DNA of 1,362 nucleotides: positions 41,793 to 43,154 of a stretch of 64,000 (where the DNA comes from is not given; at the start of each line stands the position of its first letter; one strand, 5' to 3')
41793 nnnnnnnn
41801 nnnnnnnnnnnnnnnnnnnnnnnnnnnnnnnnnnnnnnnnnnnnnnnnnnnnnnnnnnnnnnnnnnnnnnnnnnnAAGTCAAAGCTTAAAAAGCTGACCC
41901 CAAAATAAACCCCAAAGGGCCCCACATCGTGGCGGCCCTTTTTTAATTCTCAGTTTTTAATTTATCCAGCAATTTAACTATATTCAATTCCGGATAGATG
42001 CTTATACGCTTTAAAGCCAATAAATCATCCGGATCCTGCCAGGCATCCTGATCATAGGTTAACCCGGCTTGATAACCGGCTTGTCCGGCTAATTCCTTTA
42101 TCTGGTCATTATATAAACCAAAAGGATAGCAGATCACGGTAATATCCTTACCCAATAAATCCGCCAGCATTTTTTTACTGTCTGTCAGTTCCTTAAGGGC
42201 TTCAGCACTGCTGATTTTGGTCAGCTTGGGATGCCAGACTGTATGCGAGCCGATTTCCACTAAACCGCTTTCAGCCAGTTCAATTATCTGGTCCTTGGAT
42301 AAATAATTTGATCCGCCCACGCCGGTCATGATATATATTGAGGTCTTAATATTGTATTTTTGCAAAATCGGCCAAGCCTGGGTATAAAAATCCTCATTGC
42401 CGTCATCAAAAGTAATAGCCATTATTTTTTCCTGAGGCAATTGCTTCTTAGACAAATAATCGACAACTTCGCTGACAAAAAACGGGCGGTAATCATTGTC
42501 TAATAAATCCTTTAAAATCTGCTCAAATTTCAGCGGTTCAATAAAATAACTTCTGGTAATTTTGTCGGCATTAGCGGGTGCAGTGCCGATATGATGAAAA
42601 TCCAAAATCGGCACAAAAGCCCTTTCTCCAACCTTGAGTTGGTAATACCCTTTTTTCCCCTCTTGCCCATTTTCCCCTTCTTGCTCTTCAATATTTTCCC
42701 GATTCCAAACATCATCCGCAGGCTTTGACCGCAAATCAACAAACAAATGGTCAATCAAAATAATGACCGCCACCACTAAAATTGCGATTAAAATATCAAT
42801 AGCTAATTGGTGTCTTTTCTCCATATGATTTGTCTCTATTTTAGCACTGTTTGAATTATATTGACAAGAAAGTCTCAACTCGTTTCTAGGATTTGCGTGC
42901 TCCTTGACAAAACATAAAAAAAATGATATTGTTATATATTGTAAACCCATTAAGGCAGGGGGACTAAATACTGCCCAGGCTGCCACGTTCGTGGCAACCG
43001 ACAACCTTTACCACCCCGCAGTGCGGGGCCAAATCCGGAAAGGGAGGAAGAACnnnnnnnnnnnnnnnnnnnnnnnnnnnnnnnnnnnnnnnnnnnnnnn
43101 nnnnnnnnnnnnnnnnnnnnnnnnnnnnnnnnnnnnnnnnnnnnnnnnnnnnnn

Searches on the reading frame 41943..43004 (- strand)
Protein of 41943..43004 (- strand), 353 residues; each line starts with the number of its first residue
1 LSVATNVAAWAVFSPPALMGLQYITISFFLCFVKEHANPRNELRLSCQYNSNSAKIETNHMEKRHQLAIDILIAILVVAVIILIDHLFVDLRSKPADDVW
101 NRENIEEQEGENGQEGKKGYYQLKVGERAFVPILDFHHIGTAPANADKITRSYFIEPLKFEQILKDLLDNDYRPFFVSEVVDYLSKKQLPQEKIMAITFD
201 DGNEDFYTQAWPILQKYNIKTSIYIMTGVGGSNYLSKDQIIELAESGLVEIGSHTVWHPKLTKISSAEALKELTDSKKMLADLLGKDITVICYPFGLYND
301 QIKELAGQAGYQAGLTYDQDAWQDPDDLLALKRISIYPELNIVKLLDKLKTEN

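Call 65: search_protein_families(library=ncbifam, proteins=[window:41943-43004:-], max_evalue=1e-10)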
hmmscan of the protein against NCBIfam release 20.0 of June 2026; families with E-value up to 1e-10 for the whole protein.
window:41943-43004:- (353 aa): 5 families
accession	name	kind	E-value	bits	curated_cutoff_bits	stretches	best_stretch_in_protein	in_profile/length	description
TIGR03938.2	deacetyl_PgaB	equivalog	2.6e-26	92.1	321.9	1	133-256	5-143/621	poly-beta-1,6-N-acetyl-D-glucosamine N-deacetylase PgaB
TIGR03933.1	PIA_icaB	equivalog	1.4e-17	64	248.35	1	148-336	28-229/245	intercellular adhesin biosynthesis polysaccharide N-deacetylase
NF045820.1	PgAcgDacpgdA_Strep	equivalog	7.3e-16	58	800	1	190-304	265-376/463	peptidoglycan-N-acetylglucosamine deacetylase PgdA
TIGR02764.1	spore_ybaN_pdaB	equivalog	2.6e-15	56.7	237.4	1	191-325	4-136/191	polysaccharide deacetylase family sporulation protein PdaB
NF011177.0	PRK14582.1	equivalog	3.9e-12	45.2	923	0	163-256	77-186/671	poly-beta-1,6-N-acetyl-D-glucosamine N-deacetylase PgaB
